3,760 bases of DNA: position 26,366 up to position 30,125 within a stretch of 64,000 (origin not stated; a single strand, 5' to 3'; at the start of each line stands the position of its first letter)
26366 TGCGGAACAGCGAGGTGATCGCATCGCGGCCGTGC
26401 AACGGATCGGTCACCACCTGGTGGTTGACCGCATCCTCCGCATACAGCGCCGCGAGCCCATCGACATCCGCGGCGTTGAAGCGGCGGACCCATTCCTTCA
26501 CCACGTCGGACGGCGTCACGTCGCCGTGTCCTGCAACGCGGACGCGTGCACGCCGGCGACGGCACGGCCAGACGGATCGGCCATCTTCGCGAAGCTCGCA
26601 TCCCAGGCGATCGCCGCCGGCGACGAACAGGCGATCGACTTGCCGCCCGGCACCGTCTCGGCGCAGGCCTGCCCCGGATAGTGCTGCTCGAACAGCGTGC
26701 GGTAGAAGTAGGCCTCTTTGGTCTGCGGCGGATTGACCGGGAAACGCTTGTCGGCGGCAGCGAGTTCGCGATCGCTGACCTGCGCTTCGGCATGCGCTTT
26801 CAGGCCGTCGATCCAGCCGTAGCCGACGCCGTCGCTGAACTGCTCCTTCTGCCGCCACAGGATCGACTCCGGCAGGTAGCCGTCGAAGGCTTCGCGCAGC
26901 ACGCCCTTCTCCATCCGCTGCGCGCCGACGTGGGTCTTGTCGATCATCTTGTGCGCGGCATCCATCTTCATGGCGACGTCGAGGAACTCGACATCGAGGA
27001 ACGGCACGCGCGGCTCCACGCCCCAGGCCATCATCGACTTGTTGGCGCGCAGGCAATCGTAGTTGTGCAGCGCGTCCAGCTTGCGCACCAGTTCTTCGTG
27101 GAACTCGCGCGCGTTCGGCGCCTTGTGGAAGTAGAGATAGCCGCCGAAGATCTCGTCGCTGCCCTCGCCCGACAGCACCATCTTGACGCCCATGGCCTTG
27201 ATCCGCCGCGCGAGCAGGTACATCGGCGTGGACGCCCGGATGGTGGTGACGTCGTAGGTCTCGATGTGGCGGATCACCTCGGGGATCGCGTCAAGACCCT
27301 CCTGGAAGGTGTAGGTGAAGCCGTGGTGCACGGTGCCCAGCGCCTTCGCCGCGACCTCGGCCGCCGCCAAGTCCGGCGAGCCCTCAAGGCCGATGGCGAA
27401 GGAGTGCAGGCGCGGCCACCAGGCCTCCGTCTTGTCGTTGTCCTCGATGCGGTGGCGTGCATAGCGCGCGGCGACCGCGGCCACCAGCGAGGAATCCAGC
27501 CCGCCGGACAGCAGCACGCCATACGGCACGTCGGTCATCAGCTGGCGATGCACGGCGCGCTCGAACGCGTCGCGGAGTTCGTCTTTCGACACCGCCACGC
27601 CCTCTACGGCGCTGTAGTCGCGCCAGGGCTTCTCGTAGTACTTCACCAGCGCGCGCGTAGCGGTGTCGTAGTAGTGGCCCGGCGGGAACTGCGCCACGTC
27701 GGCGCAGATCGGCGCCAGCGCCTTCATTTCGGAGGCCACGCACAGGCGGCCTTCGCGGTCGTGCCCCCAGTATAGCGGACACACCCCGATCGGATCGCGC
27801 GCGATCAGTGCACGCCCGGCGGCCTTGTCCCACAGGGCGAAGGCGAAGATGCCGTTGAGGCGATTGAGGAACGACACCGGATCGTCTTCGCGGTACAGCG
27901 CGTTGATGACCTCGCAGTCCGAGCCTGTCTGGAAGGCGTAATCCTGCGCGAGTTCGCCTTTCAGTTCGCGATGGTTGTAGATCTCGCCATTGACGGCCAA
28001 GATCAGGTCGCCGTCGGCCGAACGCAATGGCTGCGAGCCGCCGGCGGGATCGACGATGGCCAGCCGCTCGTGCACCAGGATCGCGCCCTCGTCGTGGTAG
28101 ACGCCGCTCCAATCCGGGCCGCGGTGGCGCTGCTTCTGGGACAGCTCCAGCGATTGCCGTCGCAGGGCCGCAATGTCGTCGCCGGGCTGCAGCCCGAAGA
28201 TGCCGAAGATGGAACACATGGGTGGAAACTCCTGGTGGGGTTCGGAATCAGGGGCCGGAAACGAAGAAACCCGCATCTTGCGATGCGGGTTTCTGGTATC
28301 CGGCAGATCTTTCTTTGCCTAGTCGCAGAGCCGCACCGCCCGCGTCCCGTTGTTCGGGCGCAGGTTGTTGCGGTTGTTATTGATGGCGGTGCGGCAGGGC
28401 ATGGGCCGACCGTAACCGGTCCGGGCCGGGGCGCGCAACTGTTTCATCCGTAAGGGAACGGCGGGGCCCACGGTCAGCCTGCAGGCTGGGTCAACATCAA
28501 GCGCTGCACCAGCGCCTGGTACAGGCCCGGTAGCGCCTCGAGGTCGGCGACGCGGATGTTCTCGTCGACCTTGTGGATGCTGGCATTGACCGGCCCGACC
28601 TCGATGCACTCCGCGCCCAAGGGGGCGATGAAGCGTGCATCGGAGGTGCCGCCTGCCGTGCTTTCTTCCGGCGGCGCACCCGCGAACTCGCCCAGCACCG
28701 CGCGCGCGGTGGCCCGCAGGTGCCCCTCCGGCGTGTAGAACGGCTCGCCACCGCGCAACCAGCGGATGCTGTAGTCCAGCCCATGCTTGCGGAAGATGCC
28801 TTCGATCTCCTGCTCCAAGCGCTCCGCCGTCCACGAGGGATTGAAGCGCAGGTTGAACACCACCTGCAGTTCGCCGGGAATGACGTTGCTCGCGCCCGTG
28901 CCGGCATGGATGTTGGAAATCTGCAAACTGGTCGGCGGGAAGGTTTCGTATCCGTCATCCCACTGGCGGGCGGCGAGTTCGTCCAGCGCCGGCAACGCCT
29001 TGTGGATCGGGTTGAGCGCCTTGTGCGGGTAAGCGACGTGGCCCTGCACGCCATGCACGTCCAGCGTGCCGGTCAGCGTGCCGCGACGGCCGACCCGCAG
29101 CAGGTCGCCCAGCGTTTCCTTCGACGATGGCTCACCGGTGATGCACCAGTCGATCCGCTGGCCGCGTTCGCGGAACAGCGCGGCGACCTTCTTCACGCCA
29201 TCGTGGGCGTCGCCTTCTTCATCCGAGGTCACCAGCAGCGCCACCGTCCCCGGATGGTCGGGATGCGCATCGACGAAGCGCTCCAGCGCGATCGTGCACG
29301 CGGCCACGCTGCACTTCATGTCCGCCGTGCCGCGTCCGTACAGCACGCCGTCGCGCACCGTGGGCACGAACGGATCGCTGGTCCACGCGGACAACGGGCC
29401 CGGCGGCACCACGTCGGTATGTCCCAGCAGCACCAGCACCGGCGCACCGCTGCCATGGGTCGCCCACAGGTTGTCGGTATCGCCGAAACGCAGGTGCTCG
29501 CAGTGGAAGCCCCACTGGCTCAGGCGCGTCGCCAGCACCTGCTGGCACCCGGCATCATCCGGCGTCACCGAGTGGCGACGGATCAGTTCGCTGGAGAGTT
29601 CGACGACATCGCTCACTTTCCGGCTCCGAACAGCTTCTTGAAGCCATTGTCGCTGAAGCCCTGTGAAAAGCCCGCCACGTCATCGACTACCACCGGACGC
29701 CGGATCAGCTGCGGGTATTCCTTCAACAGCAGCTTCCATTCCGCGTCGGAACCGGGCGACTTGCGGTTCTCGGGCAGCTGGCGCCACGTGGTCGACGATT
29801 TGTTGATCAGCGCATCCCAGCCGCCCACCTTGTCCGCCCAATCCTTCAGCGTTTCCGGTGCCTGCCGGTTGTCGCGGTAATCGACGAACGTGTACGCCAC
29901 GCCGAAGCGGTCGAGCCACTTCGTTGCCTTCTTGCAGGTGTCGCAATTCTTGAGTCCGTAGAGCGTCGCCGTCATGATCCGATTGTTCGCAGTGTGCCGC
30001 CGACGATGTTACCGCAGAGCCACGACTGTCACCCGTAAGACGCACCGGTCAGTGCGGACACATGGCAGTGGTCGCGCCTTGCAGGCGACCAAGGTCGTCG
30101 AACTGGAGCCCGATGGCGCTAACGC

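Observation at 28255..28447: Candidate asparagine-sensing leader-peptide attenuator upstream of asnB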

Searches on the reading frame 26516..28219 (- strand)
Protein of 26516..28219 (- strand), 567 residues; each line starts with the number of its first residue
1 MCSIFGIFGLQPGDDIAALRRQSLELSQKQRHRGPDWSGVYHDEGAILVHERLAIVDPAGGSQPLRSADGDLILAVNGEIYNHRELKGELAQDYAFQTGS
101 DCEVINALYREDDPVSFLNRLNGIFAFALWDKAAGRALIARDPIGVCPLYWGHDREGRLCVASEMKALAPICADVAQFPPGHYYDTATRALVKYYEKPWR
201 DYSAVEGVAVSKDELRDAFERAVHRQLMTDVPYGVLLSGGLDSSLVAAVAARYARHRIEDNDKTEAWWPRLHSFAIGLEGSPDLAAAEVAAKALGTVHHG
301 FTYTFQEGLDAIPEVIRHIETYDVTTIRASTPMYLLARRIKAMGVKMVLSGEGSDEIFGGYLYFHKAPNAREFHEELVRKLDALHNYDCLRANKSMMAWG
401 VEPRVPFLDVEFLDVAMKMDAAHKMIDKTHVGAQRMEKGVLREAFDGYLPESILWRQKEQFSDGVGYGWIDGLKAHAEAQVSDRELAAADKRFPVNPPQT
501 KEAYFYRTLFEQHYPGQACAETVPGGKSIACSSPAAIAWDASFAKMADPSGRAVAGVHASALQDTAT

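Call 8: find_related_loci(query=window:26519-28219:-, collection=genome_contigs, flank=2500)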
Query window:26519-28219:- (567 aa) in genome_contigs; peptide patterns used: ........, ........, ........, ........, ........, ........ (x = any residue, [..] = any of these).
600 stretches matched a pattern (row limit reached: there are more); 594 encode a relative of the query (tblastn E <= 1e-3); the best 80 are kept; 80 distinct loci.
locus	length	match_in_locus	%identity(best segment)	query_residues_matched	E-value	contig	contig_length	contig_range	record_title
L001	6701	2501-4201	96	1-567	0e+0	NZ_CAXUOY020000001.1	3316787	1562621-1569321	Pseudoxanthomonas sp. LjRoot125 LJR125c1, whole genome shotgun sequence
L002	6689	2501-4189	96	1-563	0e+0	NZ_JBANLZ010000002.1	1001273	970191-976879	Pseudoxanthomonas sp. F11 ctg00002, whole genome shotgun sequence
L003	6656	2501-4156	96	1-552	0e+0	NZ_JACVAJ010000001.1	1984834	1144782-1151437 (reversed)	Pseudoxanthomonas sp. PXM01 NODE_1_length_1984834_cov_39.959631, whole genome shotgun sequence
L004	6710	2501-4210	94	1-562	0e+0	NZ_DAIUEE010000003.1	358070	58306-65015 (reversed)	MAG: Pseudoxanthomonas sp. isolate CTOTU24496 NODE_12_length_358070_cov_114.118381, whole genome shotgun sequence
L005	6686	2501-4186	93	1-562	0e+0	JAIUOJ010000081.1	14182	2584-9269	MAG: Proteobacteria bacterium isolate LUTEI1 3300026302-bin.23~Ga0209794_1001763, whole genome shotgun sequence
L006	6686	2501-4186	91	1-562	0e+0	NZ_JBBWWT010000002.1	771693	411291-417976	Pseudoxanthomonas putridarboris strain WD12 WD12_ok_2, whole genome shotgun sequence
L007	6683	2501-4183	87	1-561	0e+0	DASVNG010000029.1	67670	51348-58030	MAG TPA_asm: Pseudoxanthomonas sp. isolate SMAG_U3120 k141_873946, whole genome shotgun sequence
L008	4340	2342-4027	87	1-562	0e+0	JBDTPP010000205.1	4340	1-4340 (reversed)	MAG: Pseudoxanthomonas sp. isolate cluster3_bin.200 NODE_120816_length_4340_cov_10.453909, whole genome shotgun sequence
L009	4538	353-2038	86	1-562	0e+0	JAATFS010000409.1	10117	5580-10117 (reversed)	MAG: Lysobacterales bacterium isolate bin_247 k141_9517922, whole genome shotgun sequence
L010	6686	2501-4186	87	1-562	0e+0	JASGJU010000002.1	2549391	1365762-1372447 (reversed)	MAG: Pseudoxanthomonas sp. isolate 5N501 JMF-2111-06-0005.ont.bin.501_1, whole genome shotgun sequence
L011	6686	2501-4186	87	1-562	0e+0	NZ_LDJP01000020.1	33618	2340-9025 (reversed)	Stenotrophomonas daejeonensis strain JCM 16244 contig_20, whole genome shotgun sequence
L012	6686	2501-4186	87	1-562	0e+0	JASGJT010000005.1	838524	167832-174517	MAG: Pseudoxanthomonas sp. isolate 5N050 JMF-2111-06-0005.ont.bin.50_4, whole genome shotgun sequence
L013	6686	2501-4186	88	1-562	0e+0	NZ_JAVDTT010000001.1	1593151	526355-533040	Pseudoxanthomonas sacheonensis strain BE107 Ga0454513_01, whole genome shotgun sequence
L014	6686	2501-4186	87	1-562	0e+0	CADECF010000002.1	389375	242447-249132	MAG: uncultured Xanthomonadaceae bacterium isolate Xanthomonadaceae sp. RBC082 genome assembly, contig: MAG082_2, whole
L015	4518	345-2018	85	1-563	0e+0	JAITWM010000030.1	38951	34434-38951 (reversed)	MAG: Lysobacteraceae bacterium isolate Xx448_bin17 k119_777371, whole genome shotgun sequence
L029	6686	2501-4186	87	1-562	0e+0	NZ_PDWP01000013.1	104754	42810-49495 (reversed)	Pseudoxanthomonas suwonensis strain DSM 17175 NODE_13_length_104754_cov_9.82091, whole genome shotgun sequence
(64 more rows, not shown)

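Call 41: find_homologous_proteins(query=window:26519-28219:-, max_evalue=1e-100)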
Query window:26519-28219:- (567 aa): 8000 proteins with E <= 1e-100 among 8000 candidates; the best 120 are listed.
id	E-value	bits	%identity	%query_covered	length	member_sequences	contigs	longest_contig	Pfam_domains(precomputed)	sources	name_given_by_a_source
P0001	0.0e+0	1262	96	100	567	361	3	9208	PF12481.14,PF00733.28,PF13522.12,PF13537.12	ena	-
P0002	0.0e+0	1153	87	99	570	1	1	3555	PF12481.14,PF00733.28,PF13522.12,PF13537.12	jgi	jgi:asparagine synthase (glutamine-hydrolysing)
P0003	0.0e+0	1153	87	99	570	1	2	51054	PF12481.14,PF00733.28,PF13522.12,PF13537.12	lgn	-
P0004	0.0e+0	1151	87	99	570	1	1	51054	PF12481.14,PF00733.28,PF13522.12,PF13537.12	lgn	-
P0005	0.0e+0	1151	88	99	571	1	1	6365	PF12481.14,PF00733.28,PF13522.12,PF13537.12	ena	-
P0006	0.0e+0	1150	88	99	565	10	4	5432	PF12481.14,PF00733.28,PF13522.12,PF13537.12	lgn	-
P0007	0.0e+0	1149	87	99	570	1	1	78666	PF12481.14,PF00733.28,PF13522.12,PF13537.12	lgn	-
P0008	0.0e+0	1149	87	99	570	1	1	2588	PF12481.14,PF00733.28,PF13522.12,PF13537.12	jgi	jgi:asparagine synthase (glutamine-hydrolysing)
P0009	0.0e+0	1148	87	99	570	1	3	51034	PF12481.14,PF00733.28,PF13522.12,PF13537.12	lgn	-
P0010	0.0e+0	1148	87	99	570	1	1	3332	PF12481.14,PF00733.28,PF13522.12,PF13537.12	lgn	-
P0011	0.0e+0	1147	88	99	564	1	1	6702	PF12481.14,PF00733.28,PF13522.12,PF13537.12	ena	-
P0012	0.0e+0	1146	87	99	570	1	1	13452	PF12481.14,PF00733.28,PF13522.12,PF13537.12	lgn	-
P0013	0.0e+0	1146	88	99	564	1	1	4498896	PF12481.14,PF00733.28,PF13522.12,PF13537.12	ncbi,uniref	ncbi:asparagine synthase B [[Pseudomonas] boreopolis]|uniref:asparagine synthase B n=1 Tax=Xanthomon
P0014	0.0e+0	1146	87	99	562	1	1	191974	PF12481.14,PF00733.28,PF13522.12,PF13537.12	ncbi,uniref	ncbi:asparagine synthase B [Pseudoxanthomonas sp. UTMC 1351]|uniref:asparagine synthase B n=1 Tax=Ps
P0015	0.0e+0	1146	88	99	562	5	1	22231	PF12481.14,PF00733.28,PF13522.12,PF13537.12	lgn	-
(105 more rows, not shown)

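Call 65: search_protein_families(library=pfam, proteins=[L029:479-2152:-])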
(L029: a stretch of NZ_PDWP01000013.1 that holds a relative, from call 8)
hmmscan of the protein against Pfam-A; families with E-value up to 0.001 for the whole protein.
L029:479-2152:- (557 aa): 2 families
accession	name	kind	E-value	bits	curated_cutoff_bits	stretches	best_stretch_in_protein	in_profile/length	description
PF03109.22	ABC1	-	2.4e-72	243.4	22.9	1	88-327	2-238/244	ABC1 atypical kinase-like domain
PF01163.29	RIO1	-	6.7e-05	23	22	1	196-314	52-162/187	RIO domain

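Call 66: search_protein_families(library=ncbifam, proteins=[window:26516-28219:-], max_evalue=1e-20)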
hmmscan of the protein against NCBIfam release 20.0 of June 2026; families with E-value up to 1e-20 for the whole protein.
window:26516-28219:- (567 aa): 5 families
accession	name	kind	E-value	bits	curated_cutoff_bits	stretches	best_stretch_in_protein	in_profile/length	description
NF006949.0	PRK09431.1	equivalog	4.5e-264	877.1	499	1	1-561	1-553/554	asparagine synthase B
TIGR01536.1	asn_synth_AEB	equivalog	1.9e-130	436.3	267.1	1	2-374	1-384/517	asparagine synthase (glutamine-hydrolyzing)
TIGR03108.1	eps_aminotran_1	hypoth_equivalog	1.9e-62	211.8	816.9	1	1-169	1-167/628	XrtA/PEP-CTERM system amidotransferase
TIGR03104.1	trio_amidotrans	equivalog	3.1e-60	204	570.1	1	1-169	1-166/589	N-acetylglutaminylglutamine amidotransferase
NF033535.1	lass_lactam_cya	exception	2.9e-35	122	525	0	1-169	1-166/668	lasso peptide isopeptide bond-forming cyclase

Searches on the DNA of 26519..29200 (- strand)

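Call 4: search_rna_families(source=window, start=27500, end=29200, threshold=evalue, max_evalue=10)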
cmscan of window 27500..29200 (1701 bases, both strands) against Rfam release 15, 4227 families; matches with E-value up to 10: 7.
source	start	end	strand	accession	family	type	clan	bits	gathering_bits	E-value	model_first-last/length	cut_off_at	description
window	28265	28294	+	RF00506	Thr_leader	Cis-reg; leader;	-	20.7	55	0.57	83-113/118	no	Threonine operon leader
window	28265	28294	-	RF00506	Thr_leader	Cis-reg; leader;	-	19.5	55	1.1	83-113/118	no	Threonine operon leader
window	28233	28316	+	RF01770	rimP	Cis-reg; leader;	-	19.2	47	4.3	1-102/102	no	Gammaprotebacteria rimP leader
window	28894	28933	+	RF00202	snoR66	Gene; snRNA; snoRNA; CD-box;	-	16.2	43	5.7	1-76/76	no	Small nucleolar RNA R66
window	28023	28151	+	RF02813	PA5194_thermometer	Cis-reg; thermoregulator;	-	15.7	60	4.3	1-105/105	no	Pseudomonas PA5194 thermometer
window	28275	28369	+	RF02994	IMPDH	Gene; sRNA;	-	15.3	95.4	6.9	1-108/108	no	IMPDH RNA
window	28392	28427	+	RF01716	PhotoRC-I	Cis-reg;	-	12.5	45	5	1-44/44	no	PhotoRC-I RNA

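Call 40: search_rna_families(sources=[L026, L060, L072, L068, L018, L049], threshold=gathering)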
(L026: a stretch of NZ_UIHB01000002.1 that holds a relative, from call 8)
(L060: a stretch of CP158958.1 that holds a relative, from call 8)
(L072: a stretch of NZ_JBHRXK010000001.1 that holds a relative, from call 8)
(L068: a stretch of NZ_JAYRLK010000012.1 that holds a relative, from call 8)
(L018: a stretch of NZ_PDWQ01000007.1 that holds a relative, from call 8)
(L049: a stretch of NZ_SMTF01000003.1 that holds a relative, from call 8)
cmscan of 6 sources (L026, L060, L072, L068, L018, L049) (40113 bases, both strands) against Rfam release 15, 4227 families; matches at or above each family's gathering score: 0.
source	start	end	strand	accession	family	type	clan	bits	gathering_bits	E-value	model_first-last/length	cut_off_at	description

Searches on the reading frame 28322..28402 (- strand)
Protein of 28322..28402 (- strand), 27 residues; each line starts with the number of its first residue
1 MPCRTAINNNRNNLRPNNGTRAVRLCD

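Call 38: search_protein_families(library=ncbifam, proteins=[window:28322-28402:-], max_evalue=10)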
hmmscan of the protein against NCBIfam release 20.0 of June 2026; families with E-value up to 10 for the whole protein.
seq(27 aa): 0 families

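Call 39: search_protein_families(library=pfam, proteins=[window:28322-28402:-], max_evalue=10)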
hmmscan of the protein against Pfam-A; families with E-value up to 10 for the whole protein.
seq(27 aa): 0 families

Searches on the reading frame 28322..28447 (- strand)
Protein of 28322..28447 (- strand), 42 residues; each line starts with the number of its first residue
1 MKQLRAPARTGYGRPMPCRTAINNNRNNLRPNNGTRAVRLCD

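Call 57: list_cluster_members(proteins=[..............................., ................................, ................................, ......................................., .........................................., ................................, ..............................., window:28322-28447:-])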
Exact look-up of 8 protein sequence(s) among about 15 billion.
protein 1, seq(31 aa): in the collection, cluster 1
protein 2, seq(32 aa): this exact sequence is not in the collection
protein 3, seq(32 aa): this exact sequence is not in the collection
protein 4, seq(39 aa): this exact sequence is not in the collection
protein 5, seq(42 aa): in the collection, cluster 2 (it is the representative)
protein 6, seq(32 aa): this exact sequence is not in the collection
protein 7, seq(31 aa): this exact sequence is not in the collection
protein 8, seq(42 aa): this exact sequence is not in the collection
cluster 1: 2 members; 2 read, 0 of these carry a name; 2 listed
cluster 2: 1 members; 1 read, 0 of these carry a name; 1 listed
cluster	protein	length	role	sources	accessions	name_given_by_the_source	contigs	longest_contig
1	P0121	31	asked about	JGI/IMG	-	-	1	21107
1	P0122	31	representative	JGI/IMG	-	-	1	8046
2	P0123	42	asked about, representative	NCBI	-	-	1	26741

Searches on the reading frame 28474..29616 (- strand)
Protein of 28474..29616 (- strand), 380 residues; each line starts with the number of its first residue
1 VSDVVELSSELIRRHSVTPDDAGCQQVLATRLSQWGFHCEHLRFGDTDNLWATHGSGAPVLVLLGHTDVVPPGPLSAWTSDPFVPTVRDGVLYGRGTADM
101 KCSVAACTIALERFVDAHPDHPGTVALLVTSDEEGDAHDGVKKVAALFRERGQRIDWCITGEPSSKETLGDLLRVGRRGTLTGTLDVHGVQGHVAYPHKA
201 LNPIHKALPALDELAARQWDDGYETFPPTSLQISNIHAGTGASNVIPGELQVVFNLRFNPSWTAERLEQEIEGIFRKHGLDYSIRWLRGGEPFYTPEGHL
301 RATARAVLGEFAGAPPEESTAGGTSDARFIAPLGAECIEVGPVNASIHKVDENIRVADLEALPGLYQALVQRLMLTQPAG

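Call 66: search_protein_families(library=ncbifam, proteins=[window:28474-29616:-], max_evalue=1e-20)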
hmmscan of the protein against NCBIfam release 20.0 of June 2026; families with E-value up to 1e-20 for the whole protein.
window:28474-29616:- (380 aa): 17 families
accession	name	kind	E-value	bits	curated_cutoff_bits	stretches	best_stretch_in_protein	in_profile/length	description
TIGR01246.1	dapE_proteo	equivalog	1e-160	534.8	361.8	1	5-373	2-370/370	succinyl-diaminopimelate desuccinylase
NF009557.0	PRK13009.1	equivalog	4.6e-155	516.4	284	1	2-374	3-375/377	succinyl-diaminopimelate desuccinylase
TIGR01910.1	DapE-ArgE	subfamily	2.1e-49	168.7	217.6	1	5-360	1-368/373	ArgE/DapE family deacylase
NF006399.0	PRK08651.1-2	equivalog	1.1e-41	143.3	381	1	2-362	4-393/405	succinyl-diaminopimelate desuccinylase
TIGR01892.1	AcOrn-deacetyl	equivalog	7.8e-39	133.7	297.7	1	27-364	23-359/365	acetylornithine deacetylase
NF005710.0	PRK07522.1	subfamily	5e-37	128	412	1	45-374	54-389/391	acetylornithine deacetylase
NF006365.0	PRK08588.1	subfamily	2.4e-35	122.6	289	1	5-373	10-380/383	succinyl-diaminopimelate desuccinylase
NF006400.0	PRK08651.1-3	equivalog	4e-34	118.1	374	1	52-374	77-407/410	succinyl-diaminopimelate desuccinylase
NF010589.0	PRK13983.1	equivalog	2.2e-32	112.5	333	1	3-359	15-395/409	M20 family metallo-hydrolase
NF006326.0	PRK08554.1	equivalog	4.2e-32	111.5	354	0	2-162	9-171/446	peptidase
TIGR01900.1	dapE-gram_pos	equivalog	6.8e-32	110.7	304.2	1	2-362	3-342/351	succinyl-diaminopimelate desuccinylase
NF009555.0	PRK13004.1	equivalog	7.2e-31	107.4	321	1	2-296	15-300/399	YgeY family selenium metabolism-linked hydrolase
NF003474.0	PRK05111.1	equivalog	1.8e-30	106.1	460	1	26-373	37-380/383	acetylornithine deacetylase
NF005306.0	PRK06837.1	subfamily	6.7e-30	104.3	376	1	60-359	99-407/427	ArgE/DapE family deacylase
NF009558.0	PRK13013.1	equivalog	1.7e-29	102.8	428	1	2-204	16-226/429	acetylornithine deacetylase/succinyl-diaminopimelate desuccinylase family protein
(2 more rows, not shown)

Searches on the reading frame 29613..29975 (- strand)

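Call 65: search_protein_families(library=pfam, proteins=[window:29613-29975:-])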
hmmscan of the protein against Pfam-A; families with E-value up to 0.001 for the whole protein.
window:29613-29975:- (120 aa): 2 families
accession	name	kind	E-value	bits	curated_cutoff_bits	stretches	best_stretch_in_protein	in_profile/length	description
PF03960.21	ArsC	-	9.1e-15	55.2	24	1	6-110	1-74/79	ArsC family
PF00462.30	Glutaredoxin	-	3.6e-06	27.5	22.9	1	4-47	2-45/60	Glutaredoxin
